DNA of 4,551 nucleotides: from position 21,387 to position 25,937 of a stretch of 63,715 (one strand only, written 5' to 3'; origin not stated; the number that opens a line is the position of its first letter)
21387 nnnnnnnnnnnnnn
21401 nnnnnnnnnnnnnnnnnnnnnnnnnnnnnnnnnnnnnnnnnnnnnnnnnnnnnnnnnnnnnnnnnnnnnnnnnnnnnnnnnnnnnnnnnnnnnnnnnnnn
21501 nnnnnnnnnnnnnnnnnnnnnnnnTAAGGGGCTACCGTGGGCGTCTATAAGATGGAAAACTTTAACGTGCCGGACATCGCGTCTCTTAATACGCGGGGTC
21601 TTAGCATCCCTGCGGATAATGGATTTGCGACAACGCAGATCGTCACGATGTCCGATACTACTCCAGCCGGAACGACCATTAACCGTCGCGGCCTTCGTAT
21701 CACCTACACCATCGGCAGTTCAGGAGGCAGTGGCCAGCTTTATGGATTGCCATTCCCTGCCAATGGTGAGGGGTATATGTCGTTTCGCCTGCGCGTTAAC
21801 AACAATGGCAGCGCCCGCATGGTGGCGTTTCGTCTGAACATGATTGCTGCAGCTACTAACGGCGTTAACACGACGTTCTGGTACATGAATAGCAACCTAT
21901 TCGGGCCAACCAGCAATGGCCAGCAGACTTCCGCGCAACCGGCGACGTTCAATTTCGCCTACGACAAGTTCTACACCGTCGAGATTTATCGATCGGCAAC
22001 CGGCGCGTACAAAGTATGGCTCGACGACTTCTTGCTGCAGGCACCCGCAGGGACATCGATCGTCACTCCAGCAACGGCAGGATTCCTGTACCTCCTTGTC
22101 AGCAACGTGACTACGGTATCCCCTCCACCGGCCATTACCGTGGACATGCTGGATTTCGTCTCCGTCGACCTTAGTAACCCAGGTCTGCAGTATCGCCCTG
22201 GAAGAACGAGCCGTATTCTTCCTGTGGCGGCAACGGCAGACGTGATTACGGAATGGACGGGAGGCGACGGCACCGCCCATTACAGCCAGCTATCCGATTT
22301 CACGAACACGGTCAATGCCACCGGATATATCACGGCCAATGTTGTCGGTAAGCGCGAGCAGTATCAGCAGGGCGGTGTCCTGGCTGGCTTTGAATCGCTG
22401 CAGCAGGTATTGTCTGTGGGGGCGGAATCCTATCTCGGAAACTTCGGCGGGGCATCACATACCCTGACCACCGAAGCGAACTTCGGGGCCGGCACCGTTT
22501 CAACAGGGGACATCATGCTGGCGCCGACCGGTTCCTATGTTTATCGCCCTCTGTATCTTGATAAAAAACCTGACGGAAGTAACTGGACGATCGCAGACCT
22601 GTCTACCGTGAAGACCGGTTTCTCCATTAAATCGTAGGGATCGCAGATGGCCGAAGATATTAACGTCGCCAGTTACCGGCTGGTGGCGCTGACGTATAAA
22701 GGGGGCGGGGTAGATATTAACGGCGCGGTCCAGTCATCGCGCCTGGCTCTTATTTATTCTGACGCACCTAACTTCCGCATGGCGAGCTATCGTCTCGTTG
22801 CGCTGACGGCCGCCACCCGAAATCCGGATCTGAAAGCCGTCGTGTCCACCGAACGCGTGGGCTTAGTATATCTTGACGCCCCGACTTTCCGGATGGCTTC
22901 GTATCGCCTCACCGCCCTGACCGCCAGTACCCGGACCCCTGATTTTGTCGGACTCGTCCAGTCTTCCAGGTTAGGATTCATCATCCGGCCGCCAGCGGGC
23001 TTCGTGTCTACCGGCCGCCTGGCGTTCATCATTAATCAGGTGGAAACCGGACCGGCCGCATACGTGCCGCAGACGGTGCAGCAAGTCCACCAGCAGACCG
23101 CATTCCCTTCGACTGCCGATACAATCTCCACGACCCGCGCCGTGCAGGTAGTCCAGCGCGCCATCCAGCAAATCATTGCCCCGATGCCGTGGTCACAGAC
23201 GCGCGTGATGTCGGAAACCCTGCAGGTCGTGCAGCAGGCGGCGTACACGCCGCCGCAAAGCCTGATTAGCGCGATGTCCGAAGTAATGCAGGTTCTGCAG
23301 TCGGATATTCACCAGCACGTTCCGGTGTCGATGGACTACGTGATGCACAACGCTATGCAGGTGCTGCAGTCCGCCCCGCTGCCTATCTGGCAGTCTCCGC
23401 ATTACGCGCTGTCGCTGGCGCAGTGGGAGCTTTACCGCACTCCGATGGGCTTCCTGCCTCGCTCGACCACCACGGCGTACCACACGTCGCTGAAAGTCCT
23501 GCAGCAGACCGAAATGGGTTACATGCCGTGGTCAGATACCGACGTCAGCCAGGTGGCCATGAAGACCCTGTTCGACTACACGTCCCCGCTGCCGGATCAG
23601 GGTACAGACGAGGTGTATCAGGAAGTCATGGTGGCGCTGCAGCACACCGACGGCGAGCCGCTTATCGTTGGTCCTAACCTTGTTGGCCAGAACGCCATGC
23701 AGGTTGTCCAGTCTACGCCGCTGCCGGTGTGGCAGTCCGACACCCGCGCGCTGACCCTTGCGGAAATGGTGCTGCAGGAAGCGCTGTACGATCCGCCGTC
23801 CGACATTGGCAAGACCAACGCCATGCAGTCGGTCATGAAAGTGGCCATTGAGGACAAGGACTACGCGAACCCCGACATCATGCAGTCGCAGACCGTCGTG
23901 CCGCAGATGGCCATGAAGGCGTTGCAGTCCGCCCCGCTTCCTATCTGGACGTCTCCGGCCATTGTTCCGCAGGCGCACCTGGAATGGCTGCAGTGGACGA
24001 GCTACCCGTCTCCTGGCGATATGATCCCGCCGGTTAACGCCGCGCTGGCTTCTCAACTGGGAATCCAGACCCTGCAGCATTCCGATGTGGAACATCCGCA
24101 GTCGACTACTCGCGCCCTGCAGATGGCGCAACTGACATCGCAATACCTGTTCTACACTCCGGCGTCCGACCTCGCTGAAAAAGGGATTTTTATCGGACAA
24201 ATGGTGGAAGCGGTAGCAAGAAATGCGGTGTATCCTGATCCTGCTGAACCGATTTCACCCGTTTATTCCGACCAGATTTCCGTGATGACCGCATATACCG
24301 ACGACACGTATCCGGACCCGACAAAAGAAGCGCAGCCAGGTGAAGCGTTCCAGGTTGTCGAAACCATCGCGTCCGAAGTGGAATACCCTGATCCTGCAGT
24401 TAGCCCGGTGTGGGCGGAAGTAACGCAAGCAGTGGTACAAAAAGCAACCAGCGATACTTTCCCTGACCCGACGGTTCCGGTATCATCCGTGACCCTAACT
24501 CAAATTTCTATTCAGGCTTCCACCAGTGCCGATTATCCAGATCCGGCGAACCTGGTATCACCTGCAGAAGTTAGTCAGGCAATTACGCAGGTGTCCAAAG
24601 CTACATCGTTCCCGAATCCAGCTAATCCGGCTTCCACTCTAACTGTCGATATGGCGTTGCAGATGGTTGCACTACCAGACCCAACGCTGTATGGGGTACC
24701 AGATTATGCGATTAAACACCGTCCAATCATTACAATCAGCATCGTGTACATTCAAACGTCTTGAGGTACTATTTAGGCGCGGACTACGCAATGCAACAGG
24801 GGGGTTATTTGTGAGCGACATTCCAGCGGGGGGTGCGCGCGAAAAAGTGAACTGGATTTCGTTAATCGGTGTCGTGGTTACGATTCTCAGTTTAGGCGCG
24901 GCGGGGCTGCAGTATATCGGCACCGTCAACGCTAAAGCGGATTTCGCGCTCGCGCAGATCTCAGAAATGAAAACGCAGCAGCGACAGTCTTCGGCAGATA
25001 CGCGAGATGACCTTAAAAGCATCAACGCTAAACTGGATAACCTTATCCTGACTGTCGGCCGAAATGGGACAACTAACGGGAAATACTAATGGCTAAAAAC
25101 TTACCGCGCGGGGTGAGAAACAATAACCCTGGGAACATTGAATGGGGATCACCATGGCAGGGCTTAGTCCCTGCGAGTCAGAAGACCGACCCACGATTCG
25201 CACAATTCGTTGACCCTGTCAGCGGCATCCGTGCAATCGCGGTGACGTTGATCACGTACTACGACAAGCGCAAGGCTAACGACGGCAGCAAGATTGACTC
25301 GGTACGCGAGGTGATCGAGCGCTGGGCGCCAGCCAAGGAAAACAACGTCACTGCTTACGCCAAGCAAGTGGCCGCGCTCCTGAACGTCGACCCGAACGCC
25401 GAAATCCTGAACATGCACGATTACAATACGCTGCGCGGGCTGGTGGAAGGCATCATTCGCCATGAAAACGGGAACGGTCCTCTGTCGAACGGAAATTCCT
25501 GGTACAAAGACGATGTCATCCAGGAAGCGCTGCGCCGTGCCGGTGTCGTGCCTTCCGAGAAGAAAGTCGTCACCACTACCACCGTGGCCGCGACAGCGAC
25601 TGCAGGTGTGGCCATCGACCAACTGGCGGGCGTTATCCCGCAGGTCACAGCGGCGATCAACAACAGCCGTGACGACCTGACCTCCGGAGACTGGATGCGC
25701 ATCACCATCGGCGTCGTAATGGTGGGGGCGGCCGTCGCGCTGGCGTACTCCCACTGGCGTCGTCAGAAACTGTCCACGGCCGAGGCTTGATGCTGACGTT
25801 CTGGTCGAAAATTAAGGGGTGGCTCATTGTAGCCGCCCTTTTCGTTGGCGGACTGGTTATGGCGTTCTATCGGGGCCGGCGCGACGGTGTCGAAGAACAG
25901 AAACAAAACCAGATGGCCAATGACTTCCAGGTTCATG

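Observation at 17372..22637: Tandem array of five divergent paralogous jelly-roll proteins downstream of the tail-tip gene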

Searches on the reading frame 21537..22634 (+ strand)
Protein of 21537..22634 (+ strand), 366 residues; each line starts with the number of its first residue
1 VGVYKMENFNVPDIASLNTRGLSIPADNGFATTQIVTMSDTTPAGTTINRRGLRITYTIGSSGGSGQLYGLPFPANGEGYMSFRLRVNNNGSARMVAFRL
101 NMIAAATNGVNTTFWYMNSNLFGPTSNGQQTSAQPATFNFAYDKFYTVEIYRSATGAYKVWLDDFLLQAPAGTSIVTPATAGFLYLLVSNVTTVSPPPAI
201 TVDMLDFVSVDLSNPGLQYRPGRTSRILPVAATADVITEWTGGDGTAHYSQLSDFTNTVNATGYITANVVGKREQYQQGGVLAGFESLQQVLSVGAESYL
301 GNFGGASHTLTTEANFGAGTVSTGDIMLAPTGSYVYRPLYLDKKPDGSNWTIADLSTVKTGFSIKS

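Call 6: search_protein_families(library=pfam, proteins=[window:21537-22634:+], max_evalue=0.1)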
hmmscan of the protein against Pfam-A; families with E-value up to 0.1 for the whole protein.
window:21537-22634:+ (366 aa): 1 family
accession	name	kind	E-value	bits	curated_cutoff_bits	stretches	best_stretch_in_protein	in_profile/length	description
PF13511.11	DUF4124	-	0.032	14.9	22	1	228-252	5-29/56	Domain of unknown function (DUF4124)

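Call 7: search_protein_families(library=phrogs, proteins=[window:21537-22634:+], max_evalue=0.01)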
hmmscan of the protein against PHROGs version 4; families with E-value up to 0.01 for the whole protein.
window:21537-22634:+ (366 aa): 0 families

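Call 29: find_homologous_proteins(query=window:21537-22634:+, max_evalue=0.001)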
Query window:21537-22634:+ (366 aa): 12 proteins with E <= 0.001 among 6917 candidates.
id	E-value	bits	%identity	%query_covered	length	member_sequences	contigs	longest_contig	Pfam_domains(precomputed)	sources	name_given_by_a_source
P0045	4.3e-235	797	100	99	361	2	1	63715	-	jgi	jgi:hypothetical protein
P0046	1.2e-209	714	87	100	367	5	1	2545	-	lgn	-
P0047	1.7e-196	670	81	100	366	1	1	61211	-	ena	-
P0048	5.4e-186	636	76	100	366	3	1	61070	-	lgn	-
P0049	2.5e-158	545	66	100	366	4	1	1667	-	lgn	-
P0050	1.6e-154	532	65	100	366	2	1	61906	-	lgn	-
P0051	4.0e-115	403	54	100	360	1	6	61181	-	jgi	jgi:hypothetical protein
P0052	1.5e-112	394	50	100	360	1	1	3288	-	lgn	-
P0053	7.0e-46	175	37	100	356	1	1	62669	-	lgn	-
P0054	2.7e-42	163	34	100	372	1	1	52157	-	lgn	-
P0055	5.4e-41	159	34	100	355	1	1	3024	-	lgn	-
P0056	1.0e-39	155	33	100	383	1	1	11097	-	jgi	jgi:hypothetical protein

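Call 43: search_dna_similar(query=window:21537-22634:+, collection=phages, mode=protein, max_rows=40, max_evalue=0.01)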
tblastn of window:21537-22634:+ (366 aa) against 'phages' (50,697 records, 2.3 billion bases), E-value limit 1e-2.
Records with a match: 6; places in all: 6; records where one place covers at least 80% of the query: 6.
Best place of each record, by identity: <60% 6.
By first word of the organism name: Cronobacter 2; Erwinia 2; Serratia 2.
By host as written in the record: Cronobacter sakazakii 2; Erwinia pyrifoliae 2; Serratia sp. ATCC 39006 2.
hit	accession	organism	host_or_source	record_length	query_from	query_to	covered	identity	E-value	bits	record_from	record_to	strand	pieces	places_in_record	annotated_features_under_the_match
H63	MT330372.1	Cronobacter phage JC01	Cronobacter sakazakii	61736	1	366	100%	33.8%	9e-46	173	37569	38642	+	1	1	hypothetical protein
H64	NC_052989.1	Cronobacter phage JC01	Cronobacter sakazakii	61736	1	366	100%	33.8%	9e-46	173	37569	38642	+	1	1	hypothetical protein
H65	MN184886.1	Erwinia phage pEp_SNUABM_08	Erwinia pyrifoliae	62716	1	366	100%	32.7%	6e-43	165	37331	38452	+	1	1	hypothetical protein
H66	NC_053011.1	Erwinia phage pEp_SNUABM_08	Erwinia pyrifoliae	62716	1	366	100%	32.7%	6e-43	165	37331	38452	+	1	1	hypothetical protein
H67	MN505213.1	Serratia phage JS26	Serratia sp. ATCC 39006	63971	1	366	100%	26.8%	7e-25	112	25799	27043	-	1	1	hypothetical protein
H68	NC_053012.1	Serratia phage JS26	Serratia sp. ATCC 39006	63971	1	366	100%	26.8%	7e-25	112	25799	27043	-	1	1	hypothetical protein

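Call 73: search_protein_families(library=ncbifam, proteins=[window:21537-22634:+], max_evalue=0.1)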
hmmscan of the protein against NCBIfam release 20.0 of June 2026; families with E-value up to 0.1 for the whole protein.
window:21537-22634:+ (366 aa): 0 families

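Call 84: find_encoding_contigs(protein=P0047, flank=10000, max_places=1)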
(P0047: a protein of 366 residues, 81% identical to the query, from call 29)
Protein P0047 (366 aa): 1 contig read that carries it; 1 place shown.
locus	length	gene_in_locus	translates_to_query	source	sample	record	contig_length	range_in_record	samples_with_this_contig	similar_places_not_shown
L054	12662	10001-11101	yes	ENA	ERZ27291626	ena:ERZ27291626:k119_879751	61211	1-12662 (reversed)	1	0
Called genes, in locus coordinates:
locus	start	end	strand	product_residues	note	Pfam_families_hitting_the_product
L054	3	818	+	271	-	PF09931:Phage_phiJL001_Gp84_N, PF09356:Phage_BR0599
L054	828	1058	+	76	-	-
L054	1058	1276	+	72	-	-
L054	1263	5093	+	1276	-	PF13550:Phage-tail_3 (weak)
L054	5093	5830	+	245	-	PF10983:DUF2793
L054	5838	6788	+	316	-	-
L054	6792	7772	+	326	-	-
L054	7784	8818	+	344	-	-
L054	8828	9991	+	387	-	-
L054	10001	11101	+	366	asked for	-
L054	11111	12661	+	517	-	?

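Call 85: find_encoding_contigs(protein=P0051, flank=10000, max_places=1)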
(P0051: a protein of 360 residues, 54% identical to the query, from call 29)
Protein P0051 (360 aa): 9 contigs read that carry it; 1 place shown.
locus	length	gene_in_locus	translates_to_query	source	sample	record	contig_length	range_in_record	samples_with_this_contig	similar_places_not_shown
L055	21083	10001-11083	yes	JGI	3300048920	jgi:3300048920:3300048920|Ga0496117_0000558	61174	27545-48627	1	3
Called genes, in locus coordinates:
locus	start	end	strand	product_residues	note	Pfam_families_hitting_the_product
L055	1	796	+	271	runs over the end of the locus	PF09931:Phage_phiJL001_Gp84_N (weak), PF09356:Phage_BR0599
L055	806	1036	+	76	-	-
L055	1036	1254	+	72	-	-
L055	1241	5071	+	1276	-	-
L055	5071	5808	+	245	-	PF10983:DUF2793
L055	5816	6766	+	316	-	-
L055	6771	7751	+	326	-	-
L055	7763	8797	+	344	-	-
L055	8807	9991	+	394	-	-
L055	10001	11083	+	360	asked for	-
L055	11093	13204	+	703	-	-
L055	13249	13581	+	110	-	-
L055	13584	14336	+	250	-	-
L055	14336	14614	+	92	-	-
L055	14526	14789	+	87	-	-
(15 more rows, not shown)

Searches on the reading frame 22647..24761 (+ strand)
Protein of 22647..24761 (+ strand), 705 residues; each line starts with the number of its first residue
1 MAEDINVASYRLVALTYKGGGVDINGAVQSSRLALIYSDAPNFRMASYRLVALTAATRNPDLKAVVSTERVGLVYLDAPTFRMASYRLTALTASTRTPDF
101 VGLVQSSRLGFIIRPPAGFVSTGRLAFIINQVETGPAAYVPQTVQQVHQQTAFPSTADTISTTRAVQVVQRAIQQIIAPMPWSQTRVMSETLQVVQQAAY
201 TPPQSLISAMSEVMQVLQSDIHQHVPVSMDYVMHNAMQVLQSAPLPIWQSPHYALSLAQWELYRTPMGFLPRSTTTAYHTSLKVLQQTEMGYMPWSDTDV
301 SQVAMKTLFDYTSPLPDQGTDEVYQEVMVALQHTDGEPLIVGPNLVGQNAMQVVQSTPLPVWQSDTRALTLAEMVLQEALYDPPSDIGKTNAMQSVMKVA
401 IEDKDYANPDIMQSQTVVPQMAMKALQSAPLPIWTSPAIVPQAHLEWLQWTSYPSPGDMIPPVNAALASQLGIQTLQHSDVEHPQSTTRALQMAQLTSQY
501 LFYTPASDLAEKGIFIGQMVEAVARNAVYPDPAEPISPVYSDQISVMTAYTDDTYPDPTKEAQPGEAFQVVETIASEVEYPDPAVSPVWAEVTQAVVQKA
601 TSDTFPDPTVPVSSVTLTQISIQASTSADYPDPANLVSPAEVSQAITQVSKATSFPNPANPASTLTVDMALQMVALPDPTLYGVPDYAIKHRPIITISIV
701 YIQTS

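Call 6: search_protein_families(library=pfam, proteins=[window:22647-24761:+], max_evalue=0.1)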
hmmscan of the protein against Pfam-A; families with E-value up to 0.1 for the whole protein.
window:22647-24761:+ (705 aa): 0 families

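Call 7: search_protein_families(library=phrogs, proteins=[window:22647-24761:+], max_evalue=0.01)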
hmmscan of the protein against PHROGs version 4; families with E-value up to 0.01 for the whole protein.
window:22647-24761:+ (705 aa): 1 family
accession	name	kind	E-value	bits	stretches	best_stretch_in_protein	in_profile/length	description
phrog_7226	-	unknown function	6.1e-35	122.1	2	394-701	356-667/667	-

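Call 60: search_solved_structures(query=window:22647-24761:+, max_evalue=0.01)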
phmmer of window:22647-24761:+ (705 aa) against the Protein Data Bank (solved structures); distinct sequences matched with E-value up to 0.01: 0.

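Call 73: search_protein_families(library=ncbifam, proteins=[window:22647-24761:+], max_evalue=0.1)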
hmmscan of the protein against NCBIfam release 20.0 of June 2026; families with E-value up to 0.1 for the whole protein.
window:22647-24761:+ (705 aa): 0 families

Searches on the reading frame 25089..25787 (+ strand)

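Call 6: search_protein_families(library=pfam, proteins=[window:25089-25787:+], max_evalue=0.1)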
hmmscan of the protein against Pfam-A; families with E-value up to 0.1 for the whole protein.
window:25089-25787:+ (233 aa): 0 families

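Call 7: search_protein_families(library=phrogs, proteins=[window:25089-25787:+], max_evalue=0.01)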
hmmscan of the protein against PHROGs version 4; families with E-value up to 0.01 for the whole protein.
window:25089-25787:+ (233 aa): 5 families
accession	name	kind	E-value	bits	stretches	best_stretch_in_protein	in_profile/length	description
phrog_873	-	head and packaging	8.9e-72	243.9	1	2-230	351-579/1277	endolysin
phrog_2276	-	tail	2e-19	70.7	1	5-135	489-605/673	tail length tape measure protein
phrog_7182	-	other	3.8e-18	66.1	1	7-134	659-787/1228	tail injection transglycosylase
phrog_992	-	head and packaging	1.8e-16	60.9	1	8-137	166-283/764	head protein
phrog_7694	-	unknown function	1.7e-13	51.2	1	2-153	500-638/675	-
